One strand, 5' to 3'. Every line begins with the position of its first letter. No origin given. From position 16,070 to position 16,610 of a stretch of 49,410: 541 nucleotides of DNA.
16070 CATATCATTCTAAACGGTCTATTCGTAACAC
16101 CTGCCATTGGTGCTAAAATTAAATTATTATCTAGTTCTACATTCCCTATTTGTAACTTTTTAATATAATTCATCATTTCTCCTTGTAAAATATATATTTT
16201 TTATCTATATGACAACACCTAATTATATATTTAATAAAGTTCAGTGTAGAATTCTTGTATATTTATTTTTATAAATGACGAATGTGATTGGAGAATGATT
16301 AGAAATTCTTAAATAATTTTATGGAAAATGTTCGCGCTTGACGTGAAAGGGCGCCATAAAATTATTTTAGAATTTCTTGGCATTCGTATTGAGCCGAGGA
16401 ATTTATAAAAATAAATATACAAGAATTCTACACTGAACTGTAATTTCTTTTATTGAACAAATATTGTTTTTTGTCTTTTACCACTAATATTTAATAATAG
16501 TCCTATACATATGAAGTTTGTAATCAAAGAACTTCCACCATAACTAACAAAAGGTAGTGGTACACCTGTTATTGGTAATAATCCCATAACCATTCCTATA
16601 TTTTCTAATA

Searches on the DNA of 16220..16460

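Call 54: search_rna_families(source=window, start=16220, end=16460, threshold=evalue, max_evalue=10)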
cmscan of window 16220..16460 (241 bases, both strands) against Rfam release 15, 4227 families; matches with E-value up to 10: 12.
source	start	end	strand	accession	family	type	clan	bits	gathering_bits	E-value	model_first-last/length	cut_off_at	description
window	16293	16385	+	RF03459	mir-1890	Gene; miRNA;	-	22.3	76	0.031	1-78/78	no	mir-1890 microRNA precursor family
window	16317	16393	+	RF01810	pntA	Gene; sRNA;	-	20.1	54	0.68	1-62/62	no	pntA sRNA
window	16312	16376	+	RF04355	Plastid-atpF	Intron;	-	19.3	52.5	3.1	1-53/53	no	Plastid-atpF group II-D1 intron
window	16302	16376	+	RF04171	MIR1509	Gene; miRNA;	-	18.7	87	0.32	1-121/121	no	MIR1509 microRNA precursor family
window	16302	16366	-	RF04355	Plastid-atpF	Intron;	-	18.4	52.5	4.8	1-53/53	no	Plastid-atpF group II-D1 intron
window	16326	16454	-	RF01250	snR189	Gene; snRNA; snoRNA; HACA-box;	CL00021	17.7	50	1.1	1-193/193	no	Small nucleolar RNA snR189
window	16302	16376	-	RF04171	MIR1509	Gene; miRNA;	-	17.4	87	0.7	1-121/121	no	MIR1509 microRNA precursor family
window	16302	16375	+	RF04113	MIR1523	Gene; miRNA;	-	16.6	96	1.2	1-92/92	no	MIR1523 microRNA precursor family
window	16299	16379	+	RF00721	MIR475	Gene; miRNA;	-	16.1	70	2.1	1-128/128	no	MIR475 microRNA precursor family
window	16303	16376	-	RF04113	MIR1523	Gene; miRNA;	-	15.5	96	2.5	1-92/92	no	MIR1523 microRNA precursor family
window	16326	16460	-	RF01261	snR82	Gene; snRNA; snoRNA; HACA-box;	CL00040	10.1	60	4.1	88-270/270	5'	Small nucleolar RNA snR82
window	16315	16460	+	RF02777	OppA_thermometer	Cis-reg; thermoregulator;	-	7.3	290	8.3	1-226/304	3'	OppA 5' UTR thermometer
